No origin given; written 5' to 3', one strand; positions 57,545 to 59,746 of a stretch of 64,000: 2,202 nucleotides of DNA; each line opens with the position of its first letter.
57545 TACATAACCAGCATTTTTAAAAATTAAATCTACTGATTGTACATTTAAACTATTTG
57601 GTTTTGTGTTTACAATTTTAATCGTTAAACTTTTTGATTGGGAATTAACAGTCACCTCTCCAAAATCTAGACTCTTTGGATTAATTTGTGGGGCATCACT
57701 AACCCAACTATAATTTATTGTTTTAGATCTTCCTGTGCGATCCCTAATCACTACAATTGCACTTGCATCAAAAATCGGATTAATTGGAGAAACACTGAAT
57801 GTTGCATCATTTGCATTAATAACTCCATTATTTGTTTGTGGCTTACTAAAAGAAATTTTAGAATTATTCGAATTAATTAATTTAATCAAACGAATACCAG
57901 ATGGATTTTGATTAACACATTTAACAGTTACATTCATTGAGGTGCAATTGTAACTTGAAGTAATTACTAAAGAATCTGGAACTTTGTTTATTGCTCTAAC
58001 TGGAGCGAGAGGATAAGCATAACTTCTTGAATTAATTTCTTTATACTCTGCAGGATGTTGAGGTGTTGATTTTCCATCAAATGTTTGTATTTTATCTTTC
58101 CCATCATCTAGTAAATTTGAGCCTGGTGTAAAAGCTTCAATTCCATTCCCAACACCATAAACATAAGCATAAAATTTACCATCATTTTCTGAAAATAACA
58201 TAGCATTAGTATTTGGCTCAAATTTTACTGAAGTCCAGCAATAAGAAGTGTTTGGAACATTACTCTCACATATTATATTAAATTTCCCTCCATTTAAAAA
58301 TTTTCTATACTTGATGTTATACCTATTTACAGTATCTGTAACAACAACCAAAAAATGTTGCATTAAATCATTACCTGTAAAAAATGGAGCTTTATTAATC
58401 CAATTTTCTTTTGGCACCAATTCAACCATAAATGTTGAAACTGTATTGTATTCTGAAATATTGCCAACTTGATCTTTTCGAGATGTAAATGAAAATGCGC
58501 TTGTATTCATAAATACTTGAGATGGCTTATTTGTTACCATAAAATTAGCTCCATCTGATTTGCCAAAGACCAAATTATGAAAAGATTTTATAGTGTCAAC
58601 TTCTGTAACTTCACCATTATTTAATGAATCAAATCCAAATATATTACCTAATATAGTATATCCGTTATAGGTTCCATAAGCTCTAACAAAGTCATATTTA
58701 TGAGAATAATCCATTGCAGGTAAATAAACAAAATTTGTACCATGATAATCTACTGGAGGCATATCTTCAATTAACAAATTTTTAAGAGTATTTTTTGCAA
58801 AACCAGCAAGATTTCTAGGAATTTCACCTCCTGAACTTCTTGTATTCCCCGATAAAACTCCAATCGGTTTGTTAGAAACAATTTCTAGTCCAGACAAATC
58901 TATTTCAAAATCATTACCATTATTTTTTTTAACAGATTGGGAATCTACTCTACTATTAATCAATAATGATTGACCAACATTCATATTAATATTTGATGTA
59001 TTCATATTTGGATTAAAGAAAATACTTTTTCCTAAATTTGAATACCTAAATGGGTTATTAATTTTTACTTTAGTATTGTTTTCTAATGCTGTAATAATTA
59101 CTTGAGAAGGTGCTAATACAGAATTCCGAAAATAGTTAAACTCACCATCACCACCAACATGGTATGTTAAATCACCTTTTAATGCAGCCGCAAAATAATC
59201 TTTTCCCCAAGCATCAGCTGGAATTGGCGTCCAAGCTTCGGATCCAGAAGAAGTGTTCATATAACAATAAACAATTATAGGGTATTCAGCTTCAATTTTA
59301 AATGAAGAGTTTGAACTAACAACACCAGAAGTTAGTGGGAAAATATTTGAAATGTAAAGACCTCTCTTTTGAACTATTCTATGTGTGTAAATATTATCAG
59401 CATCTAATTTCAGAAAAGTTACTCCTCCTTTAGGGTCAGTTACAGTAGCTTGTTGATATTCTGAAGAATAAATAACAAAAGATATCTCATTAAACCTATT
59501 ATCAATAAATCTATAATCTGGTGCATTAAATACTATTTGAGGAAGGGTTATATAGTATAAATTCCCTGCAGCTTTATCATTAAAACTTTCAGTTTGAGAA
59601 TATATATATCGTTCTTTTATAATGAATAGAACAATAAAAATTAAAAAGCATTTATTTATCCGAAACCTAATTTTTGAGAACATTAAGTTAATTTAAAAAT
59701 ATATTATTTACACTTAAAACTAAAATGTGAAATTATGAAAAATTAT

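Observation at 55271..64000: Tandem pair of paralogous giant T9SS cargo genes belonging to an apparently uncharacterised protein family (third copy at 11918..16423)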

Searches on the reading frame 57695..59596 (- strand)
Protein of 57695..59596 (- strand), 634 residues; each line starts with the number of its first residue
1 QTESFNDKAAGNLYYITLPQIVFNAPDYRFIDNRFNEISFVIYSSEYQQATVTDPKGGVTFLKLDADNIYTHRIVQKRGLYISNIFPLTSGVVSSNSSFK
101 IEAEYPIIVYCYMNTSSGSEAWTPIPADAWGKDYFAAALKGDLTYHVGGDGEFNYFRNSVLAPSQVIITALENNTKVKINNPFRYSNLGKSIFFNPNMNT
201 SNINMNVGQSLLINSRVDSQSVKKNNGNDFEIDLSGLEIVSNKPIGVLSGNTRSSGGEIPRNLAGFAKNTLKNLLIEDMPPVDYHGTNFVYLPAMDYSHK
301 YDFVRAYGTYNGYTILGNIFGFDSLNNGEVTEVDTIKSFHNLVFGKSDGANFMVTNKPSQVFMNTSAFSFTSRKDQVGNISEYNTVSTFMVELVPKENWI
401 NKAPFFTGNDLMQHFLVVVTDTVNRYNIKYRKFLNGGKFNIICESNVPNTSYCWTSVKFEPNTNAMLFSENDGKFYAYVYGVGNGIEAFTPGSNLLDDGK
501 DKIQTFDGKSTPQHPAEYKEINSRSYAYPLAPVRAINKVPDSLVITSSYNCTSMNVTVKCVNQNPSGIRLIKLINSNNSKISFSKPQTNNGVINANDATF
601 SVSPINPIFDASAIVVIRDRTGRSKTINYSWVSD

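Call 22: find_homologous_proteins(query=A2, max_evalue=0.00001)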
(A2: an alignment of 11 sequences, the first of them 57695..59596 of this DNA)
Query A2 (11 sequences) (634 aa, profile of the alignment): 8 proteins with E <= 0.00001 among 8000 candidates.
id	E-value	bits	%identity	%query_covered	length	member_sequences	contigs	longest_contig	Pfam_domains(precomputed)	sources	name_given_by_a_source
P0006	1.2e-231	789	29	99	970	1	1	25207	PF17517.8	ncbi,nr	ncbi:MAG: domain containing protein [Chlorobi bacterium]|nr:domain containing protein [Chlorobiota b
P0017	3.3e-191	655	30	100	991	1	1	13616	PF17517.8,PF18962.8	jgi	jgi:hypothetical protein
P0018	3.6e-191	655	29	97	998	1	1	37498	PF17517.8,PF18962.8,PF13860.13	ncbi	-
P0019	1.1e-189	650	30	98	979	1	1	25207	PF17517.8,PF13860.13,PF22544.3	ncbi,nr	ncbi:MAG: IgGFc-binding protein [Chlorobi bacterium]|nr:IgGFc-binding protein [Chlorobiota bacterium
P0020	8.3e-153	528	28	98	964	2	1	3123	PF17517.8,PF18962.8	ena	-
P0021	1.1e-32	131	27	29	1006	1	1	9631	PF17517.8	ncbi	-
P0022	8.6e-15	72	21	23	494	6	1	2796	PF17517.8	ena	-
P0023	5.0e-10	57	23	52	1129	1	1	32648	PF00801.27,PF13585.13,PF17517.8,PF18911.7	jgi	-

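Call 36: find_related_loci(query=A2, collection=genome_contigs, flank=10000)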
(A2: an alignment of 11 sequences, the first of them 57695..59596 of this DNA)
Query A2 (634 aa) in genome_contigs; peptide patterns used: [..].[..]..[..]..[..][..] (x = any residue, [..] = any of these).
53 stretches matched a pattern; 31 encode a relative of the query (tblastn E <= 1e-3); 26 distinct loci.
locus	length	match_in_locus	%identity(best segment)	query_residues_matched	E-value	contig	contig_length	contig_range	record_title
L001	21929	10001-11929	32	1-634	2e-87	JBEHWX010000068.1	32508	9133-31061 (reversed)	MAG: Bacteroidota bacterium isolate ES1.bin.100 NODE_1301_length_32508_cov_7.683730, whole genome shotgun sequence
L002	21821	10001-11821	30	5-623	4e-83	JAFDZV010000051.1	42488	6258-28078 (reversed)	MAG: Bacteroidetes bacterium isolate SZAS-92 BACT-TMP-15__51__length-42488, whole genome shotgun sequence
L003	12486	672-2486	31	3-630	8e-83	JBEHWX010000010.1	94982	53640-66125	MAG: Bacteroidota bacterium isolate ES1.bin.100 NODE_240_length_94982_cov_7.643593, whole genome shotgun sequence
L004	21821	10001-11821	30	5-623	5e-81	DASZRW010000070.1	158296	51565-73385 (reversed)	MAG TPA_asm: Candidatus Kapaibacterium sp. isolate SMAG_U6034 k141_631234, whole genome shotgun sequence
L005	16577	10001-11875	30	7-634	2e-80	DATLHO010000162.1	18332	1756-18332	MAG TPA_asm: Candidatus Kapaibacterium sp. isolate SMAG_U13642 k141_4204941, whole genome shotgun sequence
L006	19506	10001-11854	29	4-634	9e-80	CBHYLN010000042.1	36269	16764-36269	MAG TPA_asm: uncultured bacterium isolate ERR14722427_metabat2_28 genome assembly, contig: ERZ27336822.517, whole genome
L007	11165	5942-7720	29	5-617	2e-78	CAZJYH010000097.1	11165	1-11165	MAG TPA_asm: uncultured Alphaproteobacteria bacterium isolate SRP342105_co1_110 genome assembly, contig: NODE_8016_lengt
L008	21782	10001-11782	30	1-631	5e-77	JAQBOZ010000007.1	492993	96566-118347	MAG: Chlorobiota bacterium isolate RYN_334 scaffold_6775954, whole genome shotgun sequence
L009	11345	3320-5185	29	1-634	9e-76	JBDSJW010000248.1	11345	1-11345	MAG: Candidatus Kapaibacterium sp. isolate cluster1_bin.331 k127_7223022, whole genome shotgun sequence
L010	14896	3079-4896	29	1-631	7e-74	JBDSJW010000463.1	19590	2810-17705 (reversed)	MAG: Candidatus Kapaibacterium sp. isolate cluster1_bin.331 k127_1801984, whole genome shotgun sequence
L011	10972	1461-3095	32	96-634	7e-79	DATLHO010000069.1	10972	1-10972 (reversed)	MAG TPA_asm: Candidatus Kapaibacterium sp. isolate SMAG_U13642 k141_512191, whole genome shotgun sequence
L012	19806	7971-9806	29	5-631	1e-70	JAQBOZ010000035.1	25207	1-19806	MAG: Chlorobiota bacterium isolate RYN_334 scaffold_1729825, whole genome shotgun sequence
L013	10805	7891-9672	28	4-631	3e-68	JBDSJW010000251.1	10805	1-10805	MAG: Candidatus Kapaibacterium sp. isolate cluster1_bin.331 k127_8165332, whole genome shotgun sequence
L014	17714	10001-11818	29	4-634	6e-81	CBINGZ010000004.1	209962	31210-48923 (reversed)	MAG TPA_asm: uncultured bacterium isolate SRR16817054_binner12_Refined_41 genome assembly, contig: ERZ27394105.15, whole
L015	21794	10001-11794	26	1-633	2e-61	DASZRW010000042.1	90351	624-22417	MAG TPA_asm: Candidatus Kapaibacterium sp. isolate SMAG_U6034 k141_715872, whole genome shotgun sequence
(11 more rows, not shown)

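Call 37: predict_structure(alignment_id=A3)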
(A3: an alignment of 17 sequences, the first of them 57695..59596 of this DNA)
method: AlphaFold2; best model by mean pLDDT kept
length: 634 residues; sequences in the alignment: 17
mean_pLDDT: 84.0   pTM: 0.87
mean pLDDT of the five models: 84.0, 82.2, 81.6, 80.8, 78.9
residues with pLDDT >= 90: 324; 70-90: 204; 50-70: 66; < 50: 40
segments of 3 or more residues with pLDDT < 50: 1-3, 186-193, 195-198, 324-336, 495-497, 500-502, 504-506, 508-510
pLDDT, mean of each block of 10 residues (from residue 1): 62 93 83 87 94 93 94 80 64 86 94 92 95 91 86 84 92 92 52 49 90 82 60 79 95 84 87 95 93 78 85 72 43 53 83 90 91 68 91 95 93 95 96 86 93 95 94 94 91 55 48 71 95 87 90 92 88 90 86 90 94 92 90 88
secondary structure, 60 per line:
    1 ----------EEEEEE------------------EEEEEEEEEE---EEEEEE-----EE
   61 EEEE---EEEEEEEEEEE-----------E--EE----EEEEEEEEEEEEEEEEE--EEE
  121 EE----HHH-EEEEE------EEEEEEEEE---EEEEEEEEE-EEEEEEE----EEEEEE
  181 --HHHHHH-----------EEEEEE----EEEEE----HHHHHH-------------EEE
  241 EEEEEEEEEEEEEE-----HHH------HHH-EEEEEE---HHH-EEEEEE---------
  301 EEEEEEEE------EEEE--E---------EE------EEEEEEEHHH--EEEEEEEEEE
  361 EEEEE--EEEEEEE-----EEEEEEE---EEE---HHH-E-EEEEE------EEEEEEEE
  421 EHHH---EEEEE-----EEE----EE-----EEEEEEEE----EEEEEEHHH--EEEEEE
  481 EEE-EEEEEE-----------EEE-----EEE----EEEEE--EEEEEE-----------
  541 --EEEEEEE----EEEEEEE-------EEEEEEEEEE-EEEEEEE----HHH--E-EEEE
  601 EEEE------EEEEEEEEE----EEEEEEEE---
elements in order: E11-16 E35-44 E48-53 E59-64 E68-78 E99-115 E118-122 E131-135 E142-150 E154-162 E164-170 E175-180 H183-188 E200-205 E210-214 H219-224 E238-254 E273-278 E286-291 E301-308 E315-318 E339-345 E351-365 E368-374 E380-386 E390-392 E402-406 E413-421 E428-432 E438-440 E452-459 E464-469 E475-483 E485-490 E502-504 E510-512 E517-521 E524-529 E543-549 E554-560 E568-577 E579-585 E597-604 E611-619 E624-631

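Call 38: search_protein_representatives(alignment_id=A2)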
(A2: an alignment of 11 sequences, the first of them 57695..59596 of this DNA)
Query: 11 sequences, 644 profile positions. Proteins with E-value up to 0.001 (for the whole library): 9119; up to 1e-10: 5602; up to 1e-30: 1431. The best 150 are listed.
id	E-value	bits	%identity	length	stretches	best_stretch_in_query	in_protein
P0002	8.2e-218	741.4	-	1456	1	8-643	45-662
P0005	1.1e-216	737.7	-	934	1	4-643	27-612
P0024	1.1e-205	701.4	-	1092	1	5-643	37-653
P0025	8.5e-205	698.4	-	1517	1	6-643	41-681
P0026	4.3e-204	696.1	-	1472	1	3-643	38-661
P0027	5.6e-204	695.7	-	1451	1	3-644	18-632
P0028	1.9e-203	694.0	-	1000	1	2-644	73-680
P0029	4.5e-201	686.1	-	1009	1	5-643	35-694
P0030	1.2e-194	664.9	-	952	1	4-644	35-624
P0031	1.7e-191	654.5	-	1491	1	9-643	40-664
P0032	1.1e-190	651.8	-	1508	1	6-643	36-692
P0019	3.6e-190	650.1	-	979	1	6-640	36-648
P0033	1.9e-189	647.7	-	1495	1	4-643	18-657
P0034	2.4e-184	630.9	-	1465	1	3-643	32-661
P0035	1.6e-183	628.1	-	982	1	2-643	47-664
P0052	1.7e-176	604.9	-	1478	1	4-642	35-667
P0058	3.2e-171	587.5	-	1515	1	6-643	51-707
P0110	1.8e-137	476.0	-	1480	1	5-642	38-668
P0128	3.8e-127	441.9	-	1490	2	6-552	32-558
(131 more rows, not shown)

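Call 45: search_solved_structures(query=A2, max_evalue=10, show_alignments=2)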
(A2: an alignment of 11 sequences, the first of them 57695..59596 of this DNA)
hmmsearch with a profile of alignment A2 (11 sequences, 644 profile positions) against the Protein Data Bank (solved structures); distinct sequences matched with E-value up to 10: 1.
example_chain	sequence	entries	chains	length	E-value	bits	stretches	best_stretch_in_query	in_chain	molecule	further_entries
9e71_BM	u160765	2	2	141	0.77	11.3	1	24-76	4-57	Small ribosomal subunit protein uS11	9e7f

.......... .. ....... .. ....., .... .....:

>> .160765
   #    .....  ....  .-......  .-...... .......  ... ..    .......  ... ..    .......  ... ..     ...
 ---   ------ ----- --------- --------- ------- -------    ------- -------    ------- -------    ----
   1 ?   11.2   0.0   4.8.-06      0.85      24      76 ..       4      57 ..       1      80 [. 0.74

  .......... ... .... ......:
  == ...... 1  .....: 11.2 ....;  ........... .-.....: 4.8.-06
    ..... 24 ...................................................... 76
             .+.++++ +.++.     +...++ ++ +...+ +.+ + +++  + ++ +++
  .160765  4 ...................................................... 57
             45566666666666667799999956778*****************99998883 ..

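Call 60: list_cluster_members(proteins=[P0032, P0058, P0029, P0002, P0110, P0128, P0052, P0003])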
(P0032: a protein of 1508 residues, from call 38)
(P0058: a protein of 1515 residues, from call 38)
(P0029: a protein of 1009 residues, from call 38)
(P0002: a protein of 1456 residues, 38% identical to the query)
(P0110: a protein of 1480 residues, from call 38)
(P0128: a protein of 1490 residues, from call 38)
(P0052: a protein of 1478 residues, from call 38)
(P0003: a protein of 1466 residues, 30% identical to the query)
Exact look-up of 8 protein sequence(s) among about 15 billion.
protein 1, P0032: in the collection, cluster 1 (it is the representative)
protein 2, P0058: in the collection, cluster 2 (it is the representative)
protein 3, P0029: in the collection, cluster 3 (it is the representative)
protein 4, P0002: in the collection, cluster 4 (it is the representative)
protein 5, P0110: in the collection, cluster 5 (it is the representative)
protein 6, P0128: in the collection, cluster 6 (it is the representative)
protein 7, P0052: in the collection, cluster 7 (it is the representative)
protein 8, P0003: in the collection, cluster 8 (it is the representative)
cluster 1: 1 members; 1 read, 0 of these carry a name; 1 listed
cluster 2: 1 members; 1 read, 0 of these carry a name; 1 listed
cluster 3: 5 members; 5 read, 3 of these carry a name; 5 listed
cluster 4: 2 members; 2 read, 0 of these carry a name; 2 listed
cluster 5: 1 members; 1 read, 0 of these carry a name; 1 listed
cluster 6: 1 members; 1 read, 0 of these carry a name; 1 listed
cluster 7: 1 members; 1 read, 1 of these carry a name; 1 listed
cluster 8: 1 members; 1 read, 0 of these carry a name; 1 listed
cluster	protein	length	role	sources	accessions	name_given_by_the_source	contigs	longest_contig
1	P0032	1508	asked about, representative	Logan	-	-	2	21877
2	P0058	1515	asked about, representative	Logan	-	-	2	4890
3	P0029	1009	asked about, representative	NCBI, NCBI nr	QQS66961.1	MAG: T9SS type A sorting domain-containing protein [Chlorobiota bacterium]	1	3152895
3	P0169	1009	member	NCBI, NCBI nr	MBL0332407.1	MAG: T9SS type A sorting domain-containing protein [Chlorobi bacterium] | T9SS type A sorting domain-containing protein [Chlorobiota bacterium]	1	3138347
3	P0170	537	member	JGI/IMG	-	hypothetical protein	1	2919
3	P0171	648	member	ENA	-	-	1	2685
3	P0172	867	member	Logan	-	-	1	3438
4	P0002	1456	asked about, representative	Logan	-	-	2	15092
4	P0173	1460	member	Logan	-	-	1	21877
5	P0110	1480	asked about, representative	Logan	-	-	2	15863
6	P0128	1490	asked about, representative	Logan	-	-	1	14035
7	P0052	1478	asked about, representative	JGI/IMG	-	hypothetical protein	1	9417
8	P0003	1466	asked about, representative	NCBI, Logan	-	-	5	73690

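Call 74: fold_search(model_id=the predicted structure, library=pdb)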
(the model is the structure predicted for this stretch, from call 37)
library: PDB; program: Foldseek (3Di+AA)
matches with E <= 10: 1567; with E <= 0.001: 8
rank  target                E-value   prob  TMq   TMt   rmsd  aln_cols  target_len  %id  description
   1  7s64_A                8.7e-05  0.35  0.11  0.06  30.1       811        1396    8  Intermediate-form oocyte/egg Alpha-2-Macroglobulin (A2Moo) tetramer (released 2022-01-05)
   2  7o7n_A                1.3e-04  0.28  0.11  0.06  32.2       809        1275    8  (h-alpha2M)4 semiactivated I state (released 2022-04-13)
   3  7q62_A                1.8e-04  0.25  0.10  0.06  28.7       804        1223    7  Structure of TEV cleaved A2ML1 dimer (A2ML1-TT dimer) (released 2022-04-20)
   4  8rk3_D                4.1e-04  0.13  0.07  0.08  31.1       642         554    6  Bacteriophage JBD30 baseplate - composite structure (released 2024-08-14)
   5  7uww_A                5.0e-04  0.20  0.09  0.09  25.5       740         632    9  Sas6 with alpha-cyclodextrin (released 2023-06-14)
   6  9u61_E                5.3e-04  0.21  0.10  0.05  31.6       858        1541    8  CP/MBL pathways C3 convertase C4b2a and C3 complex (released 2026-01-14)
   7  8yot_B                8.6e-04  0.57  0.13  0.18  27.1       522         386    8  Nanobody in complex with LILRB3 (released 2025-06-18)
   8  7r5k_10               9.5e-04  0.08  0.07  0.04  50.9       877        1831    9  Human nuclear pore complex (constricted) (released 2022-06-22)
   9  6xi3                  1.2e-03  0.28  0.09  0.14  44.3       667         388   11  Crystal structure of tetra-tandem repeat in extending region of large adhesion protein (released 2020-10-14)
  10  7u06_b                1.3e-03  0.20  0.11  0.09  30.4       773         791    7  Structure of the yeast TRAPPII-Rab11/Ypt32 complex in the closed/open state (composite structure) (released 2022-04-27)
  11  8w7n                  1.4e-03  0.21  0.10  0.07  33.2       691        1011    8  Crystal structure of the in-cell Cry1Aa purified from Bacillus thuringiensis (released 2024-03-06)
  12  6nob                  1.6e-03  0.15  0.11  0.11  26.0       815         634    8  Structure of Glycoside Hydrolase family 32 from Bifidobacterium adolescentis (released 2020-01-22)
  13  7u05_B                1.6e-03  0.14  0.09  0.08  30.6       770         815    7  Structure of the yeast TRAPPII-Rab11/Ypt32 complex in the closed/closed state (composite structure) (released 2022-04-27)
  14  6uwi_E                1.7e-03  0.21  0.12  0.12  35.7       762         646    9  Crystal structure of the Clostridium difficile translocase CDTb (released 2020-01-22)
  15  3l5h_A                1.9e-03  0.18  0.10  0.11  34.3       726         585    6  Crystal structure of the full ectodomain of human gp130: New insights into the molecular assembly of receptor complexe (released 2010-05-19)
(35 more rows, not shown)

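Call 97: find_encoding_contigs(protein=P0029, flank=10000, max_places=3)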
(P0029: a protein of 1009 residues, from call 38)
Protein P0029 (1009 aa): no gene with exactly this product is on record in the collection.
